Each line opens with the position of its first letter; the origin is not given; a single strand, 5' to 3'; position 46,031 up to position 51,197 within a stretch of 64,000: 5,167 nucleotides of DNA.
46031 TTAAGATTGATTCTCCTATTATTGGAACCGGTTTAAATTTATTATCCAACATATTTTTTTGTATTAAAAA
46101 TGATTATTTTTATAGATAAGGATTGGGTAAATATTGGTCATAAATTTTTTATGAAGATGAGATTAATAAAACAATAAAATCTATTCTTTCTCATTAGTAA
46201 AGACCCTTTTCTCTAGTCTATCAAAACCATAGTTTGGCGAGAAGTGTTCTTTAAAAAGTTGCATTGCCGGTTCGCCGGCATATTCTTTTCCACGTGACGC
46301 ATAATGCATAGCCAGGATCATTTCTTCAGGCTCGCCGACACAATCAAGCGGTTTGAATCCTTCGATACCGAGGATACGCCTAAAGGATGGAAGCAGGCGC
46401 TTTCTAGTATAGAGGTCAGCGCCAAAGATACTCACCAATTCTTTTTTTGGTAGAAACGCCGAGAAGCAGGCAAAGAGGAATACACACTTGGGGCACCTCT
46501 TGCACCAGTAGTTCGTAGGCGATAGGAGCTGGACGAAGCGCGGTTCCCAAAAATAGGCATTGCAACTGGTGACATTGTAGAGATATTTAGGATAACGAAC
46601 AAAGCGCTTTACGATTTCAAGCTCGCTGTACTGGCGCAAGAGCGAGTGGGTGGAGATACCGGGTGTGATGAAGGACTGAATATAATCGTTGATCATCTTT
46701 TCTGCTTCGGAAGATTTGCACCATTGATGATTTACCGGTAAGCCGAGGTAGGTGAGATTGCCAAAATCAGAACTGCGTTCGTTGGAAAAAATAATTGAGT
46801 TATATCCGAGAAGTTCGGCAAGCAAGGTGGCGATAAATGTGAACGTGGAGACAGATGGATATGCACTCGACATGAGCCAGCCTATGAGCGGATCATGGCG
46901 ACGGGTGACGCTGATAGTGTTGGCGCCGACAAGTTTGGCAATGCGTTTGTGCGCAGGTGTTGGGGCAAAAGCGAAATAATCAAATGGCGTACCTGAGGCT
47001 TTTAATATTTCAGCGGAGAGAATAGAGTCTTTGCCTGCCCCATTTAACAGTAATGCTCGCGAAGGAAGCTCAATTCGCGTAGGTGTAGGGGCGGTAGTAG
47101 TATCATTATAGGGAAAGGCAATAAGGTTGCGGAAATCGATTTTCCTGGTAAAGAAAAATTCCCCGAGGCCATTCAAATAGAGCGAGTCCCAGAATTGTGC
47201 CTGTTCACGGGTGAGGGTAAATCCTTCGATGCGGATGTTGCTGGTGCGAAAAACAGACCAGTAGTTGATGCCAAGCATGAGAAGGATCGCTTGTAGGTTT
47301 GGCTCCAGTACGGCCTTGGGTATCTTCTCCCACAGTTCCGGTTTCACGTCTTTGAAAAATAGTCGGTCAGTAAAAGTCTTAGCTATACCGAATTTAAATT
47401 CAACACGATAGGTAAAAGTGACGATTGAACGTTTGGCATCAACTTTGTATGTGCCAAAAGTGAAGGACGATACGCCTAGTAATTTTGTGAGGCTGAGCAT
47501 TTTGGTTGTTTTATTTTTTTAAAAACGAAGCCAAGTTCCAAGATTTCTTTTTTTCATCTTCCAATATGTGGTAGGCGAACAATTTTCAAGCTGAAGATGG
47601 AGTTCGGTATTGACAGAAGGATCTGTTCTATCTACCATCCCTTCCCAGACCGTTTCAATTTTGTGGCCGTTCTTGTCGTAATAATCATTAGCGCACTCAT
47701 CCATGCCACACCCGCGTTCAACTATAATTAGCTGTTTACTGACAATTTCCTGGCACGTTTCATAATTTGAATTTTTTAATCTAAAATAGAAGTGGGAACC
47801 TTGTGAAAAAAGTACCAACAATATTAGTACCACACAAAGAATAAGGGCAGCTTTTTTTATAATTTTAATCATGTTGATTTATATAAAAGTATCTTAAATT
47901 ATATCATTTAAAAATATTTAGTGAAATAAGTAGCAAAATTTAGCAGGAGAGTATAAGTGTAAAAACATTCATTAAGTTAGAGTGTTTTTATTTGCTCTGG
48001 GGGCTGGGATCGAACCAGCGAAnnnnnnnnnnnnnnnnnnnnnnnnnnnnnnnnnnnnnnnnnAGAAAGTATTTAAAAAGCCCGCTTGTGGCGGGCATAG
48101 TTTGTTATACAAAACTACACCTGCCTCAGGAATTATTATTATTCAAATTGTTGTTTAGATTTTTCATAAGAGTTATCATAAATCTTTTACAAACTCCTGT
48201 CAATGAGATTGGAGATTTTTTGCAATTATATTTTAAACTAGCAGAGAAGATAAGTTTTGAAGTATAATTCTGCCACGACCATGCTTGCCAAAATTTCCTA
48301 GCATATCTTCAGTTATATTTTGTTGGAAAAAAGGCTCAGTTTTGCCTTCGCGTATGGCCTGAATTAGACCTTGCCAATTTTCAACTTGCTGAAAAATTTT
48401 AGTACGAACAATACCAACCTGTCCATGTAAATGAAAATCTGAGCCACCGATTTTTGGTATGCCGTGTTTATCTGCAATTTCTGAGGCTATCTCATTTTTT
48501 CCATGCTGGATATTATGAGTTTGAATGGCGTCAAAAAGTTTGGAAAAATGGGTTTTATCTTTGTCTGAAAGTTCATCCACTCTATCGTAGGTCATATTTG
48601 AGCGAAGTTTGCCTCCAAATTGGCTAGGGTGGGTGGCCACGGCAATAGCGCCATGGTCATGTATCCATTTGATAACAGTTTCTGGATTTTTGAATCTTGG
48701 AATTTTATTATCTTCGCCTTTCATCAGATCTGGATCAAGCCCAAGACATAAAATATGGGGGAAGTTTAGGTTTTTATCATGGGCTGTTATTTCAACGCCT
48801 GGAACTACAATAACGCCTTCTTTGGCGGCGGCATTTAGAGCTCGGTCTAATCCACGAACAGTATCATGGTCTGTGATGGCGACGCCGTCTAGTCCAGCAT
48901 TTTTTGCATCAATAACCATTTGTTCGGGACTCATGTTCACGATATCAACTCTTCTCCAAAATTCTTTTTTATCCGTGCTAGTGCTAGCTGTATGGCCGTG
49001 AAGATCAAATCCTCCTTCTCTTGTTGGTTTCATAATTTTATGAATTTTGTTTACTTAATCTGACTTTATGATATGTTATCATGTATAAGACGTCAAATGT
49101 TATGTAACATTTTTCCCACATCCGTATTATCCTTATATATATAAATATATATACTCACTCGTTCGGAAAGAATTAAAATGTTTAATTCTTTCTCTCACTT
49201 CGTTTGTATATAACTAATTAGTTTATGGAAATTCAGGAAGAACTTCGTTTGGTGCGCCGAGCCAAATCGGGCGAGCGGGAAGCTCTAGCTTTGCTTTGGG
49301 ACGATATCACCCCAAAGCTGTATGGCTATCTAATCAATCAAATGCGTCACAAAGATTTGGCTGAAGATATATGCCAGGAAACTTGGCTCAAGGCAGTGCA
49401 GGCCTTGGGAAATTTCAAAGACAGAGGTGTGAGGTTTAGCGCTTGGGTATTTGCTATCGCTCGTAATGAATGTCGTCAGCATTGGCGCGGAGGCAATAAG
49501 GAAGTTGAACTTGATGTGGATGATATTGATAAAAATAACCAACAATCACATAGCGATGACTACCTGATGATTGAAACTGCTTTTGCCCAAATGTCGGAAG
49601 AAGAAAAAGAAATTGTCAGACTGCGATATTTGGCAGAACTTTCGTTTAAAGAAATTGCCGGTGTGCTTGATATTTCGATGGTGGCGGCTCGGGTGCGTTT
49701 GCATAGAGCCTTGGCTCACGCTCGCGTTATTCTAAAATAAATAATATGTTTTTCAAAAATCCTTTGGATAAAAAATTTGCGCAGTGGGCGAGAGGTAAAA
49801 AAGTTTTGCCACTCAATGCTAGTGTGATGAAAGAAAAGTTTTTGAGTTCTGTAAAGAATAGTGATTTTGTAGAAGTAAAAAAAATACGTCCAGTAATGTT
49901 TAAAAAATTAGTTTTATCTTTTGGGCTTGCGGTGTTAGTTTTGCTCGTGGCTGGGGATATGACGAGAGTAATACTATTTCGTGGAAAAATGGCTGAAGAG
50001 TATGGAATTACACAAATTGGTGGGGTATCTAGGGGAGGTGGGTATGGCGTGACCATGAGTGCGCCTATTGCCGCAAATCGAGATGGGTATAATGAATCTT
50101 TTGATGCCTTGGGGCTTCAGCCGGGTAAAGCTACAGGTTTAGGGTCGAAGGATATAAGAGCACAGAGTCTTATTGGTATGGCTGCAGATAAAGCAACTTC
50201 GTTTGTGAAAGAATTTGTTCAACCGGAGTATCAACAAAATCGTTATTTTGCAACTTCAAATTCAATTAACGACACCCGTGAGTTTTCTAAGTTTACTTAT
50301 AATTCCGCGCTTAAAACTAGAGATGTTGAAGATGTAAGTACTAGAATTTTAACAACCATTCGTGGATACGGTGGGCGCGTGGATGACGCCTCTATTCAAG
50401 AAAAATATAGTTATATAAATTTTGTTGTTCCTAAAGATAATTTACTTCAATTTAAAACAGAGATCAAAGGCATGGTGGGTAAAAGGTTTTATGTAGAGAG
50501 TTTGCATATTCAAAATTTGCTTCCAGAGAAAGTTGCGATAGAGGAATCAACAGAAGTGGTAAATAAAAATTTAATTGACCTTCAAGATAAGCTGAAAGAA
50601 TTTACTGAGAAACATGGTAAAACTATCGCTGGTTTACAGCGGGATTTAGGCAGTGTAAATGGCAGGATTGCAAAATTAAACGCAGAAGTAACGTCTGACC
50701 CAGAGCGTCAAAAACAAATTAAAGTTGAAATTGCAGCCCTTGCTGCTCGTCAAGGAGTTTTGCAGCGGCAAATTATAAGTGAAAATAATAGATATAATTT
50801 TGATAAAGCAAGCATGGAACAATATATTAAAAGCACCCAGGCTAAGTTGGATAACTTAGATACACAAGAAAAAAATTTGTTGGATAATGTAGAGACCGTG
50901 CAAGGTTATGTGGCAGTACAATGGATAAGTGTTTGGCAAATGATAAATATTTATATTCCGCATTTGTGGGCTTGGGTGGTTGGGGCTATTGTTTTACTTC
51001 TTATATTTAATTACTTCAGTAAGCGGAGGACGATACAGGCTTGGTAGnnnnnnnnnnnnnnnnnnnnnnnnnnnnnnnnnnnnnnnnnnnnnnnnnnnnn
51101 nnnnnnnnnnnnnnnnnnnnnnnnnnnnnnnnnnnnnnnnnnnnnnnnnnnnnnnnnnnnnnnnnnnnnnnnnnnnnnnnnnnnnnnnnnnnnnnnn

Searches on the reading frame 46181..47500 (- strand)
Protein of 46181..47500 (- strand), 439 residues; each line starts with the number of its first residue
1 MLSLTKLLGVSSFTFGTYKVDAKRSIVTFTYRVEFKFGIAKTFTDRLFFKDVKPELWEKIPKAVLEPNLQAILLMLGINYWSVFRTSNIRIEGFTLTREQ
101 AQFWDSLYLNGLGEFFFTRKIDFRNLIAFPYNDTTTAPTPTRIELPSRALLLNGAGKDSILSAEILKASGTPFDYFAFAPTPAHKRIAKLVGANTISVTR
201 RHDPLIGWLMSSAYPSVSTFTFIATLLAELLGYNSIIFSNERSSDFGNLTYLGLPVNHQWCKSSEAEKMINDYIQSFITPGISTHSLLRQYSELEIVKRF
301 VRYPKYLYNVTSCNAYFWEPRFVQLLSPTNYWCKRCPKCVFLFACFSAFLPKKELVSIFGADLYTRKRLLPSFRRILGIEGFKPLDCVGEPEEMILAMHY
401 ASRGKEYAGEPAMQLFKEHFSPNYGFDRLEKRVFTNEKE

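Call 47: search_protein_families(library=pfam, proteins=[window:46181-47500:-])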
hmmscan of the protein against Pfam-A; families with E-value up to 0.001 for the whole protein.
window:46181-47500:- (439 aa): 0 families

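Call 49: search_protein_families(library=ncbifam, proteins=[window:46181-47500:-], max_evalue=0.01)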
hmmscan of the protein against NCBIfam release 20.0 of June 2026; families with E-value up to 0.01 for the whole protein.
window:46181-47500:- (439 aa): 1 family
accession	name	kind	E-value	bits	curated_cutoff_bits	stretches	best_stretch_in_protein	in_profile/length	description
NF041275.1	MurL_Xanthmoales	equivalog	1.6e-69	234.5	700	1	11-424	8-416/447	UDP-N-acetyl-alpha-D-muramoyl-L-alanyl-L-glutamate epimerase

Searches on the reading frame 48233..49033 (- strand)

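Call 47: search_protein_families(library=pfam, proteins=[window:48233-49033:-])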
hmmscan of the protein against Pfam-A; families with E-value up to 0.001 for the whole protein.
window:48233-49033:- (266 aa): 2 families
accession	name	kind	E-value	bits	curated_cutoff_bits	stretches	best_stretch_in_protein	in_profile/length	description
PF13263.12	PHP_C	-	5.4e-13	48.7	21.3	1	179-232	3-56/56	PHP-associated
PF02811.25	PHP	-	1.3e-07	32.5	26.4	1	34-191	15-115/164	PHP domain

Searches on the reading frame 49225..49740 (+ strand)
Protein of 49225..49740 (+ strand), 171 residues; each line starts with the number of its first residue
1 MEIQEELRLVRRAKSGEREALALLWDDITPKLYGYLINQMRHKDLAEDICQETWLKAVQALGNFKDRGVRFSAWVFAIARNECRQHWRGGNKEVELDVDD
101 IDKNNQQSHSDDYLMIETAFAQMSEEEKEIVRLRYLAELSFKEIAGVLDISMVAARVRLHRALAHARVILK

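Call 9: search_protein_families(library=pfam, proteins=[window:49225-49740:+])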
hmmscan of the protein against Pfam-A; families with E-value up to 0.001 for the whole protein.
window:49225-49740:+ (171 aa): 4 families
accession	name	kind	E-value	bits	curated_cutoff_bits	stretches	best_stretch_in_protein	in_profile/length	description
PF04542.20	Sigma70_r2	-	4.8e-16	58.8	24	1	29-89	6-67/71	Sigma-70 region 2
PF08281.18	Sigma70_r4_2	-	5.2e-13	48.9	25.7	1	114-165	2-53/54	Sigma-70, region 4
PF04545.22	Sigma70_r4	-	1e-10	41.4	24.1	1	119-165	1-47/50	Sigma-70, region 4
PF07638.17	Sigma70_ECF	-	2.1e-07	31.5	21.1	1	10-162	8-175/185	ECF sigma factor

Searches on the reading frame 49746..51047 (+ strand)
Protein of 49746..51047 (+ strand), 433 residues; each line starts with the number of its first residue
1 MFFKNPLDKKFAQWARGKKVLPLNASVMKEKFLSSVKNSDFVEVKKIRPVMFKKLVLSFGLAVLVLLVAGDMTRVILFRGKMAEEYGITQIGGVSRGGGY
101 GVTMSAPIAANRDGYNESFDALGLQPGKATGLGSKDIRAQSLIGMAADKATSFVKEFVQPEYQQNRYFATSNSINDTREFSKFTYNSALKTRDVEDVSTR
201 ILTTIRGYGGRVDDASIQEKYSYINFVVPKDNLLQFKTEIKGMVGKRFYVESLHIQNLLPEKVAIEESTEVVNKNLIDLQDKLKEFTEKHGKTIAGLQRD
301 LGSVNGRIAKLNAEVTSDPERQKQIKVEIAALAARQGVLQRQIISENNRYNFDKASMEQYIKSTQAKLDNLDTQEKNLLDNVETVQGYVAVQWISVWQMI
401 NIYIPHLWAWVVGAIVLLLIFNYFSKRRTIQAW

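Call 9: search_protein_families(library=pfam, proteins=[window:49746-51047:+])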
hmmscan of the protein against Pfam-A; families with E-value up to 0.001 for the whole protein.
window:49746-51047:+ (433 aa): 1 family
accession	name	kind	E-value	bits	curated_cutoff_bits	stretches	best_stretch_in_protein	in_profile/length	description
PF14257.11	DUF4349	-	0.00076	19.3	27.7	0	184-285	6-96/213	Domain of unknown function (DUF4349)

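Call 49: search_protein_families(library=ncbifam, proteins=[window:49746-51047:+], max_evalue=0.01)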
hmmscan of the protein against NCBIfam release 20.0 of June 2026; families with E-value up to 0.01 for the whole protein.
window:49746-51047:+ (433 aa): 4 families
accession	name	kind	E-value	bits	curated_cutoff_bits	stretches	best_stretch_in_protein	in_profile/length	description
TIGR04523.1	Mplasa_alph_rch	subfamily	0.0039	15.2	270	1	264-386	469-588/745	helix-rich protein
TIGR02168.1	SMC_prok_B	equivalog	0.0045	14.7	567.35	1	261-386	338-469/1181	chromosome segregation protein SMC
NF045487.1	ASRP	equivalog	0.0051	15.5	300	1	261-376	332-446/593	archaea-specific SMC-related protein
TIGR02169.1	SMC_prok_A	equivalog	0.0063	14.2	729.4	1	266-378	829-941/1165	chromosome segregation protein SMC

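Call 97: find_encoding_contigs(protein=window:49746-51047:+, flank=3000, max_places=6)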
Protein window:49746-51047:+ (433 aa): 3 contigs read that carry it; 1 place shown.
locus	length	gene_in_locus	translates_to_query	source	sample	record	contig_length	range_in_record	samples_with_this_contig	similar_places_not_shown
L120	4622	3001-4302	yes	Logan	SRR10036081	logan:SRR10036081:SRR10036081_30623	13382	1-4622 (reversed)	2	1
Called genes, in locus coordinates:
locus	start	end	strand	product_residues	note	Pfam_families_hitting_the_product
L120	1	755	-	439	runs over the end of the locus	PF26299:MurL_N, PF26298:MurL_epimerase_C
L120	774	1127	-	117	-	-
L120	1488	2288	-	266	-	PF02811:PHP (weak), PF13263:PHP_C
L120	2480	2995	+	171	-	PF07638:Sigma70_ECF (weak), PF04542:Sigma70_r2, PF08281:Sigma70_r4_2, PF04545:Sigma70_r4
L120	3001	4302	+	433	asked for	-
